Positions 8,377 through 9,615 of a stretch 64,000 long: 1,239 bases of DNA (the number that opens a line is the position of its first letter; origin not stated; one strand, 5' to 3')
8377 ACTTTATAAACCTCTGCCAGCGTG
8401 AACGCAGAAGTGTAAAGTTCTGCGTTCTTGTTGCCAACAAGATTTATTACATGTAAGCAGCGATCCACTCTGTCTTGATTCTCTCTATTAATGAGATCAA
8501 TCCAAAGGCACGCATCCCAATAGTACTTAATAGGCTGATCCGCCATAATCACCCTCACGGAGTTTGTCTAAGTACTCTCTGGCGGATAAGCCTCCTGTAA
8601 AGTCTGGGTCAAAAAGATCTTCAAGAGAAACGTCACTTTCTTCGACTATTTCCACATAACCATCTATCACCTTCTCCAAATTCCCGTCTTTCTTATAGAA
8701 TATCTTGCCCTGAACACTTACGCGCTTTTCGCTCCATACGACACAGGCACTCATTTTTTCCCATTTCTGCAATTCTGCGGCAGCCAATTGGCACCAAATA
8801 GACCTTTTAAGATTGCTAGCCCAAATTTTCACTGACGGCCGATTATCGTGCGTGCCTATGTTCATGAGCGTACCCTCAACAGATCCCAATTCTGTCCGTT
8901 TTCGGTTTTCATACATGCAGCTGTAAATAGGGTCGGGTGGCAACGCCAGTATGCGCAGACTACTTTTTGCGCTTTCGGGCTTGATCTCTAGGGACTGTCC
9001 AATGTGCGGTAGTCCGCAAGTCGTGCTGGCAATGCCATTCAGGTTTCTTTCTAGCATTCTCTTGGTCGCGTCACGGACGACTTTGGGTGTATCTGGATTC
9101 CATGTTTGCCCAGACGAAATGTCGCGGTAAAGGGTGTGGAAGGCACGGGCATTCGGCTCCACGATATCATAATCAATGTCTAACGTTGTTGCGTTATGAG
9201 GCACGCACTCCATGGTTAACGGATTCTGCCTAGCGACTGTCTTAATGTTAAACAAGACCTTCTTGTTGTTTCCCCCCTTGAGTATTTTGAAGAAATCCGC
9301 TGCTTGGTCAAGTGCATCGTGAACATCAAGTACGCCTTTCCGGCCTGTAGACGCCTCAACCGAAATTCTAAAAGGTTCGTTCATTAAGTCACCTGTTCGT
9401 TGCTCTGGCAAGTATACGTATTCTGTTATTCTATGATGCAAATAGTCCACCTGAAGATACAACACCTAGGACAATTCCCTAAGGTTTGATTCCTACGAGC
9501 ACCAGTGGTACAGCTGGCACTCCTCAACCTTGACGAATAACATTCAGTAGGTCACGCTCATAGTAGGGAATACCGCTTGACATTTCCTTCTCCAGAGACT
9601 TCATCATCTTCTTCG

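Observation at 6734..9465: Two diverged, convergent copies of an uncharacterised module: a protein of about 280 aa translationally coupled to a PIN-domain nuclease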

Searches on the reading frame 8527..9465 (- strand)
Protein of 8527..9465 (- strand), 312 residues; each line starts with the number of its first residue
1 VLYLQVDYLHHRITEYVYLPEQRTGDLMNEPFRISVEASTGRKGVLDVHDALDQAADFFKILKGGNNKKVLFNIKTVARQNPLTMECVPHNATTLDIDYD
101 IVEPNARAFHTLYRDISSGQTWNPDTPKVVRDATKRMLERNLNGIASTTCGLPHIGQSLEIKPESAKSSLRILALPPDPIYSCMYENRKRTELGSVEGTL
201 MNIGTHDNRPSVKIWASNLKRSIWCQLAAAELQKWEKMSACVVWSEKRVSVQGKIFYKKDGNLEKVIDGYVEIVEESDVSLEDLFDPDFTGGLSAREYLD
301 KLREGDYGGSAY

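Call 3: search_protein_families(library=pfam, proteins=[window:8527-9465:-], max_evalue=1)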
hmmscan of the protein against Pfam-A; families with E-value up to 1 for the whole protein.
window:8527-9465:- (312 aa): 0 families

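Call 4: search_protein_families(library=padloc, proteins=[window:8527-9465:-], max_evalue=1)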
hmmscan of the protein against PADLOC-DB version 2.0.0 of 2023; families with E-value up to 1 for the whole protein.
window:8527-9465:- (312 aa): 0 families

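Call 5: search_protein_families(library=ncbifam, proteins=[window:8527-9465:-], max_evalue=1)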
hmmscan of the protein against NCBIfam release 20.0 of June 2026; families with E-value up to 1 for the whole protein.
window:8527-9465:- (312 aa): 0 families

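Call 9: find_homologous_proteins(query=window:8527-9384:-, max_evalue=0.001)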
Query window:8527-9384:- (285 aa): 4 proteins with E <= 0.001 among 902 candidates.
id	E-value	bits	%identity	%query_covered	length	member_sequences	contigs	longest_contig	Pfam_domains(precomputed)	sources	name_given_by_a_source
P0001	2.2e-190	649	100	100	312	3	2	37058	-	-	-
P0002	3.5e-150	517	81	100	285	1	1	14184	-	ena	-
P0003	3.2e-133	461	73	100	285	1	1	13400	-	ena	-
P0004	3.9e-62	228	53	74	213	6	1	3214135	-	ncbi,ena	-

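Call 10: search_solved_structures(query=window:8527-9384:-, max_evalue=10)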
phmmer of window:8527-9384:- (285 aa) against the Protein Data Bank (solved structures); distinct sequences matched with E-value up to 10: 3.
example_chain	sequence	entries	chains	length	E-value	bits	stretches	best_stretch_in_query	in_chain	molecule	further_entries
7y9n_A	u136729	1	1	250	0.072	15.6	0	58-94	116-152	Spike protein S2',5HB-H2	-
2jzr_A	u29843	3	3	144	0.4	13.2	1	171-242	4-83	Peptide methionine sulfoxide reductase msrA/msrB | Thioredoxin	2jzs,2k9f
2fy6_A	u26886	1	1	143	0.47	12.9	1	172-242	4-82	Peptide methionine sulfoxide reductase msrA/msrB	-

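Call 14: find_encoding_contigs(protein=P0002, flank=8000, max_places=4)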
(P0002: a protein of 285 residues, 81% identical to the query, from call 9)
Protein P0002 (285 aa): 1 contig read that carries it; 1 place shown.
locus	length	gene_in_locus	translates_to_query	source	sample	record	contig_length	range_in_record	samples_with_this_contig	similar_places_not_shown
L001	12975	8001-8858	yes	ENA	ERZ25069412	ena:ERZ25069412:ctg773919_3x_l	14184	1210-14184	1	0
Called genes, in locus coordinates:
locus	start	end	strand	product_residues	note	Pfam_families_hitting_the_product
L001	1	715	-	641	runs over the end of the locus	?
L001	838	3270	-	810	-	PF10544:T5orf172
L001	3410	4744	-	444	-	PF07669:Eco57I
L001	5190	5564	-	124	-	-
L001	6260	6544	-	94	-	-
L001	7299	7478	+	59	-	-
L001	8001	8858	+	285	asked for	-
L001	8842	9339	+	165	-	PF01850:PIN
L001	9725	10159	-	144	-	PF12762:DDE_Tnp_IS1595 (weak)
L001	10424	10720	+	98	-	-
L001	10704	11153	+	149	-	-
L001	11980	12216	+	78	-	-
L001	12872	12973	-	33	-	?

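Call 15: find_encoding_contigs(protein=P0004, flank=8000, max_places=4)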
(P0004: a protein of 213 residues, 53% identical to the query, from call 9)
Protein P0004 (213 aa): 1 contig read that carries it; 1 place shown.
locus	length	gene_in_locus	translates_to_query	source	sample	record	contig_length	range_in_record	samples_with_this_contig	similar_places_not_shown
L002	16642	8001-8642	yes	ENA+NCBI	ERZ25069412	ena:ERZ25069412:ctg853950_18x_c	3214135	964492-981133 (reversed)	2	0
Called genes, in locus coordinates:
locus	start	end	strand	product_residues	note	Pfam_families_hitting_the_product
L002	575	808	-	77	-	-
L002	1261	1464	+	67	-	-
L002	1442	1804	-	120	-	-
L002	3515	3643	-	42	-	-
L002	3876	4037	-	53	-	-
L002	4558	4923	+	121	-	PF09966:DUF2200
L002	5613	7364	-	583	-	PF01609:DDE_Tnp_1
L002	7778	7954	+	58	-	-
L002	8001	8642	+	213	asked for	-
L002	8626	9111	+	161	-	PF01850:PIN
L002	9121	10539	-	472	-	PF12801:Fer4_5 (weak), PF12837:Fer4_6 (faint), PF13183:Fer4_8 (faint), PF13237:Fer4_10 (weak), PF14697:Fer4_21, PF12838:Fer4_7 (weak), PF13187:Fer4_9 (weak)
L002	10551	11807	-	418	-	PF01266:DAO (faint), PF07992:Pyr_redox_2, PF13738:Pyr_redox_3 (weak), PF00070:Pyr_redox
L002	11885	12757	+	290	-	PF01513:NAD_kinase, PF20143:NAD_kinase_C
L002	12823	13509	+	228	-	PF14125:DUF4292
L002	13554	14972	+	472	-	PF00890:FAD_binding_2 (faint), PF01134:GIDA (faint), PF01266:DAO (faint), PF07992:Pyr_redox_2, PF12831:FAD_oxidored (weak), PF13738:Pyr_redox_3, PF00070:Pyr_redox, PF02852:Pyr_redox_dim, +2 more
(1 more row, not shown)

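Call 17: search_protein_families(library=phrogs, proteins=[window:8527-9384:-], max_evalue=1)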
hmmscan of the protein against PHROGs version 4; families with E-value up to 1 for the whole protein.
window:8527-9384:- (285 aa): 0 families

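Call 20: search_protein_representatives(alignment_id=A1)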
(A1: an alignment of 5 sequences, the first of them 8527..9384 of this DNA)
Query: 5 sequences, 285 profile positions. Proteins with E-value up to 0.001 (for the whole library): 427; up to 1e-10: 291; up to 1e-30: 104. The best 150 are listed.
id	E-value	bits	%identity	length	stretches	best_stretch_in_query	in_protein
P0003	8.4e-151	517.3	-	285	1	1-285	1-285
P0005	9.1e-90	317.0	-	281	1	3-281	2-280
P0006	1.2e-81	290.4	-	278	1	2-277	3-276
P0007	9.6e-81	287.4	-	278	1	5-281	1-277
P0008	1.9e-74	266.8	-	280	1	1-280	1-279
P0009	5.9e-69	248.8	-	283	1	1-282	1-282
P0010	3.3e-64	233.2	-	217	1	1-216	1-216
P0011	4.2e-60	219.7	-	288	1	1-279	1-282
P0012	1.2e-55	205.1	-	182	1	103-281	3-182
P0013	1.3e-55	204.9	-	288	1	3-282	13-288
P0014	1.1e-54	201.9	-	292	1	4-282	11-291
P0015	1.6e-52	194.9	-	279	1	3-281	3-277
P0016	1.1e-51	192.0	-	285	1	5-285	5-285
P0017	2.5e-51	190.9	-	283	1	1-280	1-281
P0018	2.5e-51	190.9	-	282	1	1-280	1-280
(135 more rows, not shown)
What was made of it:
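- Partner family: 427 cluster representatives at E up to 0.001, about 280 aa throughout (call 20).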

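Call 23: search_solved_structures(query=A2, max_evalue=10, show_alignments=2)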
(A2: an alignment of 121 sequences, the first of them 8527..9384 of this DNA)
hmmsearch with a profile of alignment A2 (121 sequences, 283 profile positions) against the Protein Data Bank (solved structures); distinct sequences matched with E-value up to 10: 5.
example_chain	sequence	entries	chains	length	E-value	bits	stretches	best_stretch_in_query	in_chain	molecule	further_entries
6fvt_d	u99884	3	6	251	0.12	14.6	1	80-164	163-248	Proteasome subunit alpha type-4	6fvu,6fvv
6fvw_d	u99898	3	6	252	0.12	14.6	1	80-164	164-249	Proteasome subunit alpha type-4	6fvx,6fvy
10mt_C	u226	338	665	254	0.13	14.6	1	80-164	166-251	Proteasome subunit alpha type-4 | PROTEASOME COMPONENT PRE6 | HLJ1_G0048980.mRNA.1.CDS.1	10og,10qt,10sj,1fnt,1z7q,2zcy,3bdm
9upa_A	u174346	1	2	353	1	11.6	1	65-132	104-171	Beta-xylanase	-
9uj3_A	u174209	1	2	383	1.1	11.5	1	65-132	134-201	Beta-xylanase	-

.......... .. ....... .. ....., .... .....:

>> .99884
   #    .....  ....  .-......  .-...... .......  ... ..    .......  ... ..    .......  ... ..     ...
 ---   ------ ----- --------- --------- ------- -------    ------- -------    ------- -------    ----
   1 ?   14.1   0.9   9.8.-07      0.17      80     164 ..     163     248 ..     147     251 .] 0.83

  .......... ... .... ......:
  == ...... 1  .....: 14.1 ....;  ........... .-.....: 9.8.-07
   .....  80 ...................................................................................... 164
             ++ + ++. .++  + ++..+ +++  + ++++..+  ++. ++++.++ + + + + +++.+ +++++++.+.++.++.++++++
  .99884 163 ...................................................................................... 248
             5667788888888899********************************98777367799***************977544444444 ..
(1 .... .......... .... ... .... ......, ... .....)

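Call 24: search_protein_families(library=pfam, alignment_id=A2, max_evalue=0.01)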
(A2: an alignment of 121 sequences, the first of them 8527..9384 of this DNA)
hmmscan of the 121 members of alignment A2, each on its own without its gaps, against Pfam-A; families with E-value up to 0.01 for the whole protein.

A. member 1, window:8527-9384:- (285 aa): 0 families

B. families by the number of members that match (of 121 scanned): 2 families
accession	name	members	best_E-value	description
PF20098.4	DUF6488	1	0.0045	Family of unknown function (DUF6488)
PF20913.2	ObcA_N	1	0.0084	Oxalate Biosynthetic Component A, N-terminal domain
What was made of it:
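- On VapBC type II toxin-antitoxin: The partner is 277-285 aa. No antitoxin or DNA-binding family matches the window partners or 121 family members; only two unrelated single-member chance hits appeared (calls 3, 24).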

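Call 28: find_related_loci(query=A3, collection=genome_contigs, flank=6000)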
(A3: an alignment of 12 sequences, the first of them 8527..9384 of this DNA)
Query A3 (285 aa) in genome_contigs; peptide patterns used: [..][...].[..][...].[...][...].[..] (x = any residue, [..] = any of these).
83 stretches matched a pattern; 17 encode a relative of the query (tblastn E <= 1e-3); 17 distinct loci.
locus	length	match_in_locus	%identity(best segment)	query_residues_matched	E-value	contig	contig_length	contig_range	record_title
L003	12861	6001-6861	55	1-284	8e-106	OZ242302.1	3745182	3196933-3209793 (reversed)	MAG: Rhodothermales bacterium isolate 073f09b9-7bb2-4d87-bfd8-7931eea96a09 genome assembly, chromosome: 1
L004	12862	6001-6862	54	1-284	1e-85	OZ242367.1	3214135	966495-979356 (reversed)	MAG: Rhodothermales bacterium isolate 571183b6-2e0b-44cf-967d-8c50aa38ec23 genome assembly, chromosome: 1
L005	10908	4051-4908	34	3-280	4e-47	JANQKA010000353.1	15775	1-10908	MAG: Hasllibacter sp. isolate PL25a_bin.141 k99_4157760, whole genome shotgun sequence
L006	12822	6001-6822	29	3-275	8e-45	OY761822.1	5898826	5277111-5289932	MAG: Gammaproteobacteria bacterium isolate 26270776-605d-492c-ad89-c005c466fdfd genome assembly, chromosome: 1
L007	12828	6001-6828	32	6-281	2e-44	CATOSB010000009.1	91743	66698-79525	MAG: uncultured Rhodobacteraceae bacterium isolate f94b6688-853e-4832-a164-06a7adc5b4b5 genome assembly, contig: contig_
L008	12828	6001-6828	32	6-281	2e-44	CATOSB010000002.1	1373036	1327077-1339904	MAG: uncultured Rhodobacteraceae bacterium isolate f94b6688-853e-4832-a164-06a7adc5b4b5 genome assembly, contig: contig_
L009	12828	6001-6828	32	6-281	2e-44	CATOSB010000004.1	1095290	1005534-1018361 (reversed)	MAG: uncultured Rhodobacteraceae bacterium isolate f94b6688-853e-4832-a164-06a7adc5b4b5 genome assembly, contig: contig_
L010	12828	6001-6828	32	6-281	2e-44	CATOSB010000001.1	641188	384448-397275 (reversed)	MAG: uncultured Rhodobacteraceae bacterium isolate f94b6688-853e-4832-a164-06a7adc5b4b5 genome assembly, contig: contig_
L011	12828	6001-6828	32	6-281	2e-44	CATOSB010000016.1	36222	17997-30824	MAG: uncultured Rhodobacteraceae bacterium isolate f94b6688-853e-4832-a164-06a7adc5b4b5 genome assembly, contig: contig_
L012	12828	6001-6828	31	6-281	3e-43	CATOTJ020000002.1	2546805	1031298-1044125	MAG: uncultured Limibaculum sp. isolate b63fced4-1a4c-4b42-b693-e39f1c94bd2f genome assembly, contig: contig_2, whole ge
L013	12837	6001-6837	33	3-281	8e-49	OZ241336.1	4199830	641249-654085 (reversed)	MAG: uncultured Rhodobacter sp. isolate 52d62269-4ca8-4f0e-968b-e08242f6a19a genome assembly, chromosome: 1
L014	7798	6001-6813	30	6-277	4e-40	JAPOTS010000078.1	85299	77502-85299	MAG: Bacteroidetes bacterium isolate CAR3_bin_6 NODE_88_length_85299_cov_186.157, whole genome shotgun sequence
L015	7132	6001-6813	30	6-277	8e-40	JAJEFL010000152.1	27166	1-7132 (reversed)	MAG: Rhodothermales bacterium isolate p16x43bins.4 k141_984044, whole genome shotgun sequence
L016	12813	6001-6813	30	6-277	1e-39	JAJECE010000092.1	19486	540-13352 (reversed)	MAG: Rhodothermales bacterium isolate jk18x9bins.87 k141_359831, whole genome shotgun sequence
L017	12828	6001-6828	32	6-281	2e-45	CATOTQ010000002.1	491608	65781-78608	MAG: uncultured Parasphingorhabdus sp. isolate df269ce3-95a5-471a-b687-7fc4378fab07 genome assembly, contig: contig_2, w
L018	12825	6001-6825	28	6-281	7e-34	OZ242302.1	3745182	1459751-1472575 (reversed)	MAG: Rhodothermales bacterium isolate 073f09b9-7bb2-4d87-bfd8-7931eea96a09 genome assembly, chromosome: 1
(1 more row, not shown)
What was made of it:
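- Checked: They belong to two old lineages that also coexist, unlinked, in a related Rhodothermales genome (L003 and L018 of OZ242302.1, call 28).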

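Call 36: predict_structure(alignment_id=A2)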
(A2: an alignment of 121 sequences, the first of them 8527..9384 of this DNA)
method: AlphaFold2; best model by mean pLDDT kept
length: 285 residues; sequences in the alignment: 121
mean_pLDDT: 93.0   pTM: 0.68
mean pLDDT of the five models: 93.0, 92.9, 92.5, 92.4, 92.3
residues with pLDDT >= 90: 229; 70-90: 43; 50-70: 10; < 50: 3
segments of 3 or more residues with pLDDT < 50: 283-285
pLDDT, mean of each block of 10 residues (from residue 1): 93 94 97 95 97 94 97 96 97 93 98 97 96 98 95 70 95 97 97 95 95 92 98 93 96 87 87 85 53
secondary structure, 60 per line:
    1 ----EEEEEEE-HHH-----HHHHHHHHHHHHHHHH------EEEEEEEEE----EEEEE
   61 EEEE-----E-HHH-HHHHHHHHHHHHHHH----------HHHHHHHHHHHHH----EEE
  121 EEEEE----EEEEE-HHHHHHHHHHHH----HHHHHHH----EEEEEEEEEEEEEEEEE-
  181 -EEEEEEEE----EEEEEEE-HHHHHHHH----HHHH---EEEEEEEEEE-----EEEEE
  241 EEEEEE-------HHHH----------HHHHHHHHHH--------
elements in order: E5-11 H21-36 E43-51 E56-64 H76-90 H101-113 E118-125 E130-134 H136-147 H152-158 E163-179 E182-189 E194-200 H202-209 H214-217 E221-230 E236-246 H254-257 H268-277
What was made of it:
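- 8527..9384 (-): Partner 2 (285 aa), intact; overlaps PIN2 by 20 nt; AGGTGA lies 6 nt before the ATG. AF2 model: pLDDT 93 (call 36).
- The partner is big and multi-domain, as sensor antitoxins tend to be (call 36).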

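Call 38: fold_search(model_id=the predicted structure, library=pdb)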
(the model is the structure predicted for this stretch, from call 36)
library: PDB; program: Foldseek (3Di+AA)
matches with E <= 10: 862; with E <= 0.001: 0
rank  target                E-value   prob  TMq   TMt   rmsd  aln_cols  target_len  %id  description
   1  4ycv_B                1.5e-03  1.00  0.23  0.14  10.3       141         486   13  Crystal structure of cladosporin in complex with plasmodium lysyl-tRNA synthetase (released 2015-06-24)
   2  6aqh_A                1.8e-03  1.00  0.24  0.15  12.0       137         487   14  Crystal Structure of Lysyl-tRNA Synthetase from Mycobacterium thermoresistibile complexed with L-lysine and Cladospori (released 2017-08-30)
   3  3u4z_A                1.9e-03  1.00  0.23  0.51   4.8        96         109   14  Crystal Structure of the Tetrahymena telomerase processivity factor Teb1 OB-B (released 2011-12-14)
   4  4gn3_F                2.4e-03  1.00  0.24  0.56   4.7        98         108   12  OBody AM1L10 bound to hen egg-white lysozyme (released 2013-08-21)
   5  6aqh_B                3.2e-03  1.00  0.23  0.14  12.0       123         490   14  Crystal Structure of Lysyl-tRNA Synthetase from Mycobacterium thermoresistibile complexed with L-lysine and Cladospori (released 2017-08-30)
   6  2icf_B                3.2e-03  0.75  0.22  0.08  23.6       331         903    9  CRIg bound to C3b (released 2006-11-07)
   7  6aqh_D                3.4e-03  1.00  0.24  0.15  10.5       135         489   12  Crystal Structure of Lysyl-tRNA Synthetase from Mycobacterium thermoresistibile complexed with L-lysine and Cladospori (released 2017-08-30)
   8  5hgq_D                3.4e-03  1.00  0.21  0.14  11.1       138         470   12  Loa loa Lysyl-tRNA synthetase in complex with Cladosporin. (released 2016-10-26)
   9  5hgq_C                3.8e-03  1.00  0.23  0.15  12.2       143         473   13  Loa loa Lysyl-tRNA synthetase in complex with Cladosporin. (released 2016-10-26)
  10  4dpg_D                4.5e-03  1.00  0.22  0.14   6.9       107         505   12  Crystal Structure of Human LysRS: P38/AIMP2 Complex I (released 2013-02-13)
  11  5hgq_B                4.5e-03  1.00  0.24  0.15  12.4       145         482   14  Loa loa Lysyl-tRNA synthetase in complex with Cladosporin. (released 2016-10-26)
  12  9jkl                  4.5e-03  1.00  0.21  0.13  10.2       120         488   17  LYSYL-TRNA SYNTHETASE(LysRS) COMPLEXED WITH LYSINE (released 2025-09-10)
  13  7ea9_A                4.5e-03  1.00  0.24  0.14  11.7       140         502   14  Crystal Structure of human lysyl-tRNA synthetase Y145H mutant (released 2021-03-31)
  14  3u58_C                5.0e-03  0.97  0.21  0.28  19.1       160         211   12  Crystal Structure of the Tetrahymena telomerase processivity factor Teb1 AB (released 2011-12-28)
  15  8enu_H                5.0e-03  0.57  0.20  0.07  23.1       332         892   11  Structure of the C3bB proconvertase in complex with lufaxin (released 2023-08-09)
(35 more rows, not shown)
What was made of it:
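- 8527..9384 (-): Foldseek places an OB-like barrel at about residues 163-246 (call 38).
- On VapBC type II toxin-antitoxin: The model shows an OB-like barrel instead (calls 36, 38).
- On OB-fold nucleic-acid-binding proteins: Foldseek gives E about 1e-3 and target TM 0.5-0.59 over about 100 residues to the LysRS/AspRS N-domain, Teb1, Stn1 and Rim1 (call 38).
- Closest known: VapBC type II toxin-antitoxin systems. Different: It is a confidently folded three-domain protein with an OB-like barrel (calls 36, 38).
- The OB-like barrel matches the anticodon-binding domains of LysRS/AspRS, and Teb1, Stn1 and Rim1 SSB (call 38).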

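Call 63: search_protein_families(library=pfam, proteins=[L009:5656-5832:+, L009:4584-5561:+, L001:7299-7478:+], max_evalue=0.1)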
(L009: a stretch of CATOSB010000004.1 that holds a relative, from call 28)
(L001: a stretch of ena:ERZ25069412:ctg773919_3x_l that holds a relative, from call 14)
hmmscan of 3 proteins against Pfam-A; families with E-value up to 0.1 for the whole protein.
L009:5656-5832:+ (58 aa): 0 families

L009:4584-5561:+ (325 aa): 2 families
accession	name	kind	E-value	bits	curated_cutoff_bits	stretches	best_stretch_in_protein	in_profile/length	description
PF12762.13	DDE_Tnp_IS1595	-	3.9e-39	134.5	27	1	141-284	3-153/153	ISXO2-like transposase domain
PF12760.12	Zn_ribbon_IS1595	-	2.2e-08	34.4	25.4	1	24-69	1-44/46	Transposase zinc-ribbon domain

L001:7299-7478:+ (59 aa): 0 families

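Call 69: fold_search(model_id=the predicted structure, library=viral)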
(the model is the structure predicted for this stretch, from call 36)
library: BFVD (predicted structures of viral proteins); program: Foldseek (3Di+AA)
matches with E <= 10: 998; with E <= 0.001: 4
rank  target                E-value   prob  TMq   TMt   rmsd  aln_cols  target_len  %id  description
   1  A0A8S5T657            1.1e-09  1.00  0.35  0.37  11.7       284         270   12  Uncharacterized protein [Myoviridae sp. ctLIM9]
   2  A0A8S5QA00            3.2e-08  1.00  0.29  0.24  15.7       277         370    9  DUF6575 domain-containing protein [Siphoviridae sp. ctoic9]
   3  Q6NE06                3.7e-08  1.00  0.36  0.28  13.6       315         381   13  Uncharacterized protein [Leptospira phage LE1]
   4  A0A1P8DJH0            1.7e-04  1.00  0.22  0.39  16.3       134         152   15  (no name in the UniProt tables at hand)
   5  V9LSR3                3.0e-03  0.98  0.19  0.18   7.9       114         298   17  DekiORF86 (Fragment) [Dendrolimus kikuchii nucleopolyhedrovirus]
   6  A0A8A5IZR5            4.2e-03  1.00  0.20  0.13  11.1       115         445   18  (no name in the UniProt tables at hand)
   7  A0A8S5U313            4.2e-03  1.00  0.24  0.20  11.8       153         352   16  Host cell surface-exposed lipoprotein [Siphoviridae sp. ctoyo6]
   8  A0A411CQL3            5.8e-03  0.85  0.23  0.23  21.2       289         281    8  SsDNA binding protein [Arthrobacter phage Sonali]
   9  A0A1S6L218            6.2e-03  0.57  0.21  0.23  19.2       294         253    8  (no name in the UniProt tables at hand)
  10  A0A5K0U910            6.9e-03  1.00  0.20  0.12  14.4       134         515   13  Exodeoxyribonuclease VII large subunit [Yasminevirus sp. GU-2018]
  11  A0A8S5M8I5            7.3e-03  0.98  0.21  0.22  18.2       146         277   10  Prokaryotic membrane lipoprotein lipid attachment site [Caudovirales sp. ctCiv1]
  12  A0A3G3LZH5            8.2e-03  0.94  0.23  0.34  16.8       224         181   10  SsDNA binding protein [Brevibacterium phage Cantare]
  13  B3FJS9                8.6e-03  0.20  0.15  0.16  18.1       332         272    8  Uncharacterized protein [Pseudomonas phage 201phi2-1]
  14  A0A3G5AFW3            9.6e-03  0.99  0.18  0.08  14.5       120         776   10  AAA+ ATPase domain-containing protein [Solivirus sp.]
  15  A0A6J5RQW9            1.1e-02  1.00  0.21  0.38   5.7        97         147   10  Uncharacterized protein [uncultured Caudovirales phage]
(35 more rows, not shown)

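Call 82: find_related_loci(query=A3, collection=metagenome_contigs, flank=4000)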
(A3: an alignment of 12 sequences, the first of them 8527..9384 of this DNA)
Query A3 (285 aa) in metagenome_contigs; peptide patterns used: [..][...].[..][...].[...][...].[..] (x = any residue, [..] = any of these).
80 stretches matched a pattern; 2 encode a relative of the query (tblastn E <= 1e-3); 2 distinct loci.
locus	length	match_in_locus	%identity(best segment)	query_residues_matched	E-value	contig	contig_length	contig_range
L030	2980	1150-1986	31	3-281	6e-46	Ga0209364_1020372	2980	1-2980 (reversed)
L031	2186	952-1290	22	138-278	5e-7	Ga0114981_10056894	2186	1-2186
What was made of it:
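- Tried and rejected: The metagenome scan added only two loci (call 82).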

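Call 83: find_homologous_proteins(query=A2, max_evalue=1e-10)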
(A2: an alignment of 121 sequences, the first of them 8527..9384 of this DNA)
Query A2 (121 sequences) (285 aa, profile of the alignment): 27 proteins with E <= 1e-10 among 8000 candidates.
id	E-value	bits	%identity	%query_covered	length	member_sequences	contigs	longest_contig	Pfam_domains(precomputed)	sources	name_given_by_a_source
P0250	5.4e-93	329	27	99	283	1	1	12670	-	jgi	jgi:hypothetical protein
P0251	1.7e-91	324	28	98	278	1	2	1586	-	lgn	-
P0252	3.1e-91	323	28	99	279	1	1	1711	-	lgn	-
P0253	1.3e-90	321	30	98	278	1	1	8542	-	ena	-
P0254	1.7e-90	321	31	93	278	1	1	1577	-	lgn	-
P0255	3.0e-86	307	28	98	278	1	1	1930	-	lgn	-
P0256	1.6e-83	298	32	45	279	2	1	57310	-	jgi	-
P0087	1.3e-82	295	27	94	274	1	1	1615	-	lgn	-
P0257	1.9e-82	295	33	43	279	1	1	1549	-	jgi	jgi:hypothetical protein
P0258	2.4e-82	294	28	95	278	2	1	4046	-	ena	-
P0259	2.9e-82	294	25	94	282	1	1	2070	-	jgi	-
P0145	9.3e-81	289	35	43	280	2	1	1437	-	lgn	-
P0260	1.2e-80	289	33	43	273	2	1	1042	-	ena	-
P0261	5.0e-80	287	25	93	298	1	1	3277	-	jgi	jgi:hypothetical protein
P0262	1.2e-79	285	33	43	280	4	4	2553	-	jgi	-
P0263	2.4e-78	281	24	93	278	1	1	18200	-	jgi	jgi:hypothetical protein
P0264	1.0e-77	279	24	93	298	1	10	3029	-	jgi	jgi:hypothetical protein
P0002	4.5e-76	274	81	100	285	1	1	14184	-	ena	-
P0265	1.2e-75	272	27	97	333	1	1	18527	-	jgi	jgi:hypothetical protein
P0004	3.8e-52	195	53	74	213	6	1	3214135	-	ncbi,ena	-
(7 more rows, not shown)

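Call 84: find_encoding_contigs(protein=P0250, flank=3500, max_places=2)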
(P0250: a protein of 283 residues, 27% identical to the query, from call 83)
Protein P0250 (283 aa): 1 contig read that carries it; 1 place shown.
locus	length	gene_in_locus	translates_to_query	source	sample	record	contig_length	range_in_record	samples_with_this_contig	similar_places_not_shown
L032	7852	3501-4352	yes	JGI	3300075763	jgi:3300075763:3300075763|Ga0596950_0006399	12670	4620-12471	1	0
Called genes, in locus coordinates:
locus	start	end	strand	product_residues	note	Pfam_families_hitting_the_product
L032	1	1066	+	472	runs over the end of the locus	-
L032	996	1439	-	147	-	-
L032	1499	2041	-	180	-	-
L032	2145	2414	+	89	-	PF12587:DUF3761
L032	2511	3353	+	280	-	PF01844:HNH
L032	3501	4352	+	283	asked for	-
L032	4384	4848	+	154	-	PF01850:PIN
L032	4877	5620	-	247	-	-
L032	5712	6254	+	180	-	PF07884:VKOR (weak)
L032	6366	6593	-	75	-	-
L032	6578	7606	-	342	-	PF01972:SDH_protease, PF25145:NfeD1b_N (weak)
